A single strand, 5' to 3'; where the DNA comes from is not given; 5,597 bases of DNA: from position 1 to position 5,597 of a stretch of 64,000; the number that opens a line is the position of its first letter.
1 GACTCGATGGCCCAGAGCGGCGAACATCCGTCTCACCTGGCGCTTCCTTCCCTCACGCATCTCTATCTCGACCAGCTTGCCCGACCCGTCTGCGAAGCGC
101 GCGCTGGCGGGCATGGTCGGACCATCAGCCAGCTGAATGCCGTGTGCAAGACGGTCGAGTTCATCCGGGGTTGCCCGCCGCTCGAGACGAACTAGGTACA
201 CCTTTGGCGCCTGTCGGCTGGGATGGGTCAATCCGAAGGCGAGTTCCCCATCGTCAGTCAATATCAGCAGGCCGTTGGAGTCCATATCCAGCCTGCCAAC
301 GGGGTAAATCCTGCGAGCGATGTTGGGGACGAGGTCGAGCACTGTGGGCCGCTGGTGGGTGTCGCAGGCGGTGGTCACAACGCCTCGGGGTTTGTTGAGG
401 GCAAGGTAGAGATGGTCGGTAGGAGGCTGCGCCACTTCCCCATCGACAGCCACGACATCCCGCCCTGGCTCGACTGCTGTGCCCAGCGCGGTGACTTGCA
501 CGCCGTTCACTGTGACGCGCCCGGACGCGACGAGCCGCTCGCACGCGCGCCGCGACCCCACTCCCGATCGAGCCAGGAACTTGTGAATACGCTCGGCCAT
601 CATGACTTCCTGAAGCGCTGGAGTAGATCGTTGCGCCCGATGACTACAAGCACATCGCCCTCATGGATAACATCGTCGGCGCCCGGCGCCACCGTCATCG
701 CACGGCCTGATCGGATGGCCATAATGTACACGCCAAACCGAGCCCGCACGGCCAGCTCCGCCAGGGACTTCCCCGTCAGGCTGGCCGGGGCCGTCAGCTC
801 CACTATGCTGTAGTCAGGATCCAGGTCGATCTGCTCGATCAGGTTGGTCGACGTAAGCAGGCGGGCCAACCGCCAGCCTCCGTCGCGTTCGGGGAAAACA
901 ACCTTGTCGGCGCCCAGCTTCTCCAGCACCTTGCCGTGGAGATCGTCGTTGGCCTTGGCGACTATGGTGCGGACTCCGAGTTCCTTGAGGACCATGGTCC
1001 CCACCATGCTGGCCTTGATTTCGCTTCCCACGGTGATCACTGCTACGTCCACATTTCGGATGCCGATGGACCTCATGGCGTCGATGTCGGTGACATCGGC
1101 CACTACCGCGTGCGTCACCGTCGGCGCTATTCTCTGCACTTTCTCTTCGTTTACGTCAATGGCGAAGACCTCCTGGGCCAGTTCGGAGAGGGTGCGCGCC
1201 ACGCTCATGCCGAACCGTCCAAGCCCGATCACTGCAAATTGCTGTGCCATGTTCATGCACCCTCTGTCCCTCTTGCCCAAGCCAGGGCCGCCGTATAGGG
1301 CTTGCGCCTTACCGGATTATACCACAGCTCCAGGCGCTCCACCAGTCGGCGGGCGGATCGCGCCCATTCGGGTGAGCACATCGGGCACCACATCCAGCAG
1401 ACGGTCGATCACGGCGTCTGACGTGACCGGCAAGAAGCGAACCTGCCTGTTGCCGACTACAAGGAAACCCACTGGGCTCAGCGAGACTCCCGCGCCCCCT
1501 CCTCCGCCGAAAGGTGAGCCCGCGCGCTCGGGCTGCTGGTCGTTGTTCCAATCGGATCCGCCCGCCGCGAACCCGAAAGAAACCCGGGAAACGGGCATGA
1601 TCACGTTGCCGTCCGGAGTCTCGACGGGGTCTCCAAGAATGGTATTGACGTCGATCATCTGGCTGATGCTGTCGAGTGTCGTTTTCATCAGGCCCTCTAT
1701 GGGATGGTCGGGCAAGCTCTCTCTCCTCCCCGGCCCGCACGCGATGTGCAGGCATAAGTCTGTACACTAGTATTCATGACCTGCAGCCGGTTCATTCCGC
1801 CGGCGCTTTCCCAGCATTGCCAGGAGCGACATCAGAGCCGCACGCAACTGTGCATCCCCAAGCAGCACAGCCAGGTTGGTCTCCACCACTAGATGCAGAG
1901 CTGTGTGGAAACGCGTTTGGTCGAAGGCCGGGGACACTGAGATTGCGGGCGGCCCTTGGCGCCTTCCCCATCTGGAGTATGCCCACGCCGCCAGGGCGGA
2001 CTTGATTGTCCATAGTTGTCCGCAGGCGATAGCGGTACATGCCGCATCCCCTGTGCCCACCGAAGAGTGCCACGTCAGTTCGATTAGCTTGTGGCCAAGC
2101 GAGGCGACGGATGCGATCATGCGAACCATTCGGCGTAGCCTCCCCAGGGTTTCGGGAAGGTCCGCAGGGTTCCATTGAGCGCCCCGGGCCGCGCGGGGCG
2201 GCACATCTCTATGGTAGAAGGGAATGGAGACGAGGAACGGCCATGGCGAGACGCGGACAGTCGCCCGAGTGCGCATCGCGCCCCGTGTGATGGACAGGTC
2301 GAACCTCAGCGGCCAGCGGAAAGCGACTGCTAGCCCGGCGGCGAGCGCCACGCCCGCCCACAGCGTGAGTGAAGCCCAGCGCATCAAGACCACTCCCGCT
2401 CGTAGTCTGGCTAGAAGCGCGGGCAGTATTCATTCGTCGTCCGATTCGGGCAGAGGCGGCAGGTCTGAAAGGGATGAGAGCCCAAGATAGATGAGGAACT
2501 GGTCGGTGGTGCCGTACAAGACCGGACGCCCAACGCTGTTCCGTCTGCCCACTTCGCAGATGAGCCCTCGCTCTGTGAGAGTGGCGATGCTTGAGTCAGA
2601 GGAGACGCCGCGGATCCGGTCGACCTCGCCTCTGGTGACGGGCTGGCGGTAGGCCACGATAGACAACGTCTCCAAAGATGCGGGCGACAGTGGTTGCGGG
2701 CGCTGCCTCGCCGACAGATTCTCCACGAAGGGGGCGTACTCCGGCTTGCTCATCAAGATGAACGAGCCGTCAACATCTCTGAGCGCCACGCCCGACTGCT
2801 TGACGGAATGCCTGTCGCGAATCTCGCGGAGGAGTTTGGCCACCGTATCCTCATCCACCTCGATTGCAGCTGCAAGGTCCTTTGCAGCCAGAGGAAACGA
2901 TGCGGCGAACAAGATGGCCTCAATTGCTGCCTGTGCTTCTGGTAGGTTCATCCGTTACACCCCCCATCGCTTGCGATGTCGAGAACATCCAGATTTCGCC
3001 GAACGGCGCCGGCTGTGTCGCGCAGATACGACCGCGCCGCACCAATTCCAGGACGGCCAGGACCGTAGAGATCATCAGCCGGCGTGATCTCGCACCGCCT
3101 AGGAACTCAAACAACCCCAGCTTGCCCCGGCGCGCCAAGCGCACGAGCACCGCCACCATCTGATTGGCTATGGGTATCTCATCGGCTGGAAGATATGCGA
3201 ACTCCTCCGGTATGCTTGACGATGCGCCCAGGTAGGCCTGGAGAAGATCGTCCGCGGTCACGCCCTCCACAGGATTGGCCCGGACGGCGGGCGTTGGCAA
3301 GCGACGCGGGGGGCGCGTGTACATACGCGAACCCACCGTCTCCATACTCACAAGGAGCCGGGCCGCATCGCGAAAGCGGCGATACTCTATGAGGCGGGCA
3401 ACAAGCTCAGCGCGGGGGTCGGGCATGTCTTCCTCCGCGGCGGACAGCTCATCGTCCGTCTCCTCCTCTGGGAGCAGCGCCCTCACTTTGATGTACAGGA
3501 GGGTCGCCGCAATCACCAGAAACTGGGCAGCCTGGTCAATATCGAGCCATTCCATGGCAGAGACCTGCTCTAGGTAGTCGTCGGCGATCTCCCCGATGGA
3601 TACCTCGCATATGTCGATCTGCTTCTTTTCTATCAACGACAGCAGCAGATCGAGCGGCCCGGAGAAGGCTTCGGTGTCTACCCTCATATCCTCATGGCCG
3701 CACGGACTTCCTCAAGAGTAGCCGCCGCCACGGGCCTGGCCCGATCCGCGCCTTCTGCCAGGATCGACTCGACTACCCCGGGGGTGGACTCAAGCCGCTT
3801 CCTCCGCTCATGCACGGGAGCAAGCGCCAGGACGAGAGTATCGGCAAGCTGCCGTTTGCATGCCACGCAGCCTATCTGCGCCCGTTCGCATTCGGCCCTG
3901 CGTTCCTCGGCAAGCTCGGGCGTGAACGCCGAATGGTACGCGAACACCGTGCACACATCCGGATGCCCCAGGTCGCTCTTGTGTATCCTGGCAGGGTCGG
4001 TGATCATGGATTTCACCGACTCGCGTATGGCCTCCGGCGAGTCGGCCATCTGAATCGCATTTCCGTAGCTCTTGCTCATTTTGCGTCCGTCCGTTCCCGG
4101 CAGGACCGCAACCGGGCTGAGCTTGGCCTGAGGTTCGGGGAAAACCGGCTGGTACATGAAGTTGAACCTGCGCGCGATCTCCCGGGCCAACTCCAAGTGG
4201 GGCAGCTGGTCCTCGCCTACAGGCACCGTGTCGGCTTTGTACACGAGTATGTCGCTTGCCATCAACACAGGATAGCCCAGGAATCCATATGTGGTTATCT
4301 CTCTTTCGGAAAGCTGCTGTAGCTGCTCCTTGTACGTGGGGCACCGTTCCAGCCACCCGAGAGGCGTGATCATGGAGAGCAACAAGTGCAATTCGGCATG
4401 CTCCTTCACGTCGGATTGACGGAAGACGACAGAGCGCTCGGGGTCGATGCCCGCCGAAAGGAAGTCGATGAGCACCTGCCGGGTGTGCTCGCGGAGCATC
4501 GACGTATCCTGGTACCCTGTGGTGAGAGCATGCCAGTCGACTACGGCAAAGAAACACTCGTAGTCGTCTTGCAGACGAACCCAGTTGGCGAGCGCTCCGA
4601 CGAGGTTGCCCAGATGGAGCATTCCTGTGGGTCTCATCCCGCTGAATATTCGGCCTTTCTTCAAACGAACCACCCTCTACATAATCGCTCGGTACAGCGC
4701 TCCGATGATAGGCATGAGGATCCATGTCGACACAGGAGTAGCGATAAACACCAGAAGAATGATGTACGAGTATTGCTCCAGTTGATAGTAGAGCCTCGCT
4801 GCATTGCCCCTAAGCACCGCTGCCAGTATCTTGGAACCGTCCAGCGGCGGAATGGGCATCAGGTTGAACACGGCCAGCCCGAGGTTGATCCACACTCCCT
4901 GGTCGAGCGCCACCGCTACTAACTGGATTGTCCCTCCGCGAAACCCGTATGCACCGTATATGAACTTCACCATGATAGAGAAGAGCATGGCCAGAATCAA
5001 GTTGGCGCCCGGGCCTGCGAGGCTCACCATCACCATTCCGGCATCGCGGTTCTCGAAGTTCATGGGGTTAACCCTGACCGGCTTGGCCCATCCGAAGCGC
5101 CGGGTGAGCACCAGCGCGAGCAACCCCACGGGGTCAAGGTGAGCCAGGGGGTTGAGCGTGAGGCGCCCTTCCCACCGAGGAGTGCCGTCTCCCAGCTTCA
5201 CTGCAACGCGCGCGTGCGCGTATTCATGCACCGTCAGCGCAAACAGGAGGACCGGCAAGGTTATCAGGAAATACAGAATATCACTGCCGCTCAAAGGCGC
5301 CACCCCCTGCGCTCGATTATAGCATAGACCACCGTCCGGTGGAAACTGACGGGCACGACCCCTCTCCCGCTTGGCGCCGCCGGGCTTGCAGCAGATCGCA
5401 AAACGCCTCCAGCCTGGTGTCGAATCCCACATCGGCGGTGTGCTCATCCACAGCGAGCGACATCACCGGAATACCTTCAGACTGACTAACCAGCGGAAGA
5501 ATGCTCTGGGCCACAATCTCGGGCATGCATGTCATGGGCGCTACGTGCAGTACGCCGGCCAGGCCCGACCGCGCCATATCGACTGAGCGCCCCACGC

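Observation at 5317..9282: Two DUF2229 (CoA-enzyme-activase-associated) genes translationally fused onto the forespore spoVAC-spoVAD-spoVAE operon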

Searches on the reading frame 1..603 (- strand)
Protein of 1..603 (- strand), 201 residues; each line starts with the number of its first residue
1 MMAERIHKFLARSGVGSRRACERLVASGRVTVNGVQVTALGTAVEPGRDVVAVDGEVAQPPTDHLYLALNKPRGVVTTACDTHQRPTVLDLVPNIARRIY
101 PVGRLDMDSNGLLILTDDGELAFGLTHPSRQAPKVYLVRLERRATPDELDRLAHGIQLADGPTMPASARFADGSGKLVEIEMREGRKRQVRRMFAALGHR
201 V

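Call 75: search_protein_families(library=pfam, proteins=[window:1-603:-], max_evalue=0.0001)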
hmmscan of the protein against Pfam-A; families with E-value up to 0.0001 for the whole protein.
window:1-603:- (201 aa): 2 families
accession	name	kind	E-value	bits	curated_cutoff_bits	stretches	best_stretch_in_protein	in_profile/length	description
PF00849.27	PseudoU_synth_2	-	2.3e-20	73.8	26.8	1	66-196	2-152/152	RNA pseudouridylate synthase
PF01479.30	S4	-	1.2e-11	44.6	22.8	1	4-49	1-47/48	S4 domain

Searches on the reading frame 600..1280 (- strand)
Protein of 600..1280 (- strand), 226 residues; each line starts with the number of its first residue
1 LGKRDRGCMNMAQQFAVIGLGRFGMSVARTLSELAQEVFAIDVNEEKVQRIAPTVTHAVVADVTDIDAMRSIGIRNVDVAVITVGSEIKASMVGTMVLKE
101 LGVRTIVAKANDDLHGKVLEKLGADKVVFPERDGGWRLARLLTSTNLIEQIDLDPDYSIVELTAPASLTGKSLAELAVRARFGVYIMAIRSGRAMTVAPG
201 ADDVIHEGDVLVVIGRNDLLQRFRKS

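Call 75: search_protein_families(library=pfam, proteins=[window:600-1280:-], max_evalue=0.0001)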
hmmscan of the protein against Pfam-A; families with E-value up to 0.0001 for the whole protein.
window:600-1280:- (226 aa): 2 families
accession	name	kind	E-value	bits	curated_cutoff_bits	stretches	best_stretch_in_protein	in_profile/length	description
PF02254.24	TrkA_N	-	4.7e-28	98.3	23.8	1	15-130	1-116/116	TrkA-N domain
PF02080.26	TrkA_C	-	1.5e-13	50.8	27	1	159-225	3-68/71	TrkA-C domain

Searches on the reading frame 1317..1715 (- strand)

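Call 75: search_protein_families(library=pfam, proteins=[window:1317-1715:-], max_evalue=0.0001)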
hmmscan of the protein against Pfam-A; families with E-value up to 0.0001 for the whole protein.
window:1317-1715:- (132 aa): 1 family
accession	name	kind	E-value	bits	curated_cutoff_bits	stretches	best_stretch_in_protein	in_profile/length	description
PF09579.15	Spore_YtfJ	-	7.5e-29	100.3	25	1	31-114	1-80/81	Sporulation protein YtfJ (Spore_YtfJ)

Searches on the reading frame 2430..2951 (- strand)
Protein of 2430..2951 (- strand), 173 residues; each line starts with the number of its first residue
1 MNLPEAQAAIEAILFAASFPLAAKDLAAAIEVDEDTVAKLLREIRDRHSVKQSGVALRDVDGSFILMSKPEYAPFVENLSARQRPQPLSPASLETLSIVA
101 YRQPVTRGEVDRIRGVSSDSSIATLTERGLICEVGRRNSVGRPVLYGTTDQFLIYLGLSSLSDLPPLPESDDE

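Call 75: search_protein_families(library=pfam, proteins=[window:2430-2951:-], max_evalue=0.0001)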
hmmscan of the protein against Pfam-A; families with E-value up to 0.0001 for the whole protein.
window:2430-2951:- (173 aa): 1 family
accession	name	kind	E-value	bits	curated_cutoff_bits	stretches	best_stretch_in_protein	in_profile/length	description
PF04079.22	SMC_ScpB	-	4.5e-54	182.8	27.4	1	8-167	1-160/160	Segregation and condensation complex subunit ScpB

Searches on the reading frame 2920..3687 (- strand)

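Call 75: search_protein_families(library=pfam, proteins=[window:2920-3687:-], max_evalue=0.0001)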
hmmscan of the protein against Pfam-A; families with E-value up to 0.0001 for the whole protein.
window:2920-3687:- (255 aa): 1 family
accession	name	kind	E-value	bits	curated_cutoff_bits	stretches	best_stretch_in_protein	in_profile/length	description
PF02616.19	SMC_ScpA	-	2e-29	103.7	24.6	1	18-233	1-228/232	Segregation and condensation protein ScpA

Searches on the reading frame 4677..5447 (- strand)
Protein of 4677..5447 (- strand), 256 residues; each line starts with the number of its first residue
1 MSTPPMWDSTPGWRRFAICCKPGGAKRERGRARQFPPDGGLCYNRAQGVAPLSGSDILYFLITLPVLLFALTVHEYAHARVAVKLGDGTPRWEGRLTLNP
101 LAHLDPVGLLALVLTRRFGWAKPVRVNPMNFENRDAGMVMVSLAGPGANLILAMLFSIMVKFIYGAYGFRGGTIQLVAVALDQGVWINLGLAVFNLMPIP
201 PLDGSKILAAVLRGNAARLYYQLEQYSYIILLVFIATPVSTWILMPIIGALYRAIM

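Call 3: search_protein_families(library=pfam, proteins=[window:4677-5447:-], max_evalue=0.01)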
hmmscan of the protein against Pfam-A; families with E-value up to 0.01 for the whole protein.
window:4677-5447:- (256 aa): 1 family
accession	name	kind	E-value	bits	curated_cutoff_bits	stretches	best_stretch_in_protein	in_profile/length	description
PF02163.28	Peptidase_M50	-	2.9e-12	46.8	27.2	1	184-234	166-217/221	Peptidase family M50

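Call 5: search_protein_families(library=ncbifam, proteins=[window:4677-5447:-], max_evalue=0.01)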
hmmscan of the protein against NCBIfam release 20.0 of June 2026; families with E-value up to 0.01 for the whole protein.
window:4677-5447:- (256 aa): 1 family
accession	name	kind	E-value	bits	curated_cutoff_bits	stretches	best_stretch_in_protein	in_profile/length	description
TIGR00054.1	TIGR00054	equivalog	0.00026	20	147.55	1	184-213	352-381/421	RIP metalloprotease RseP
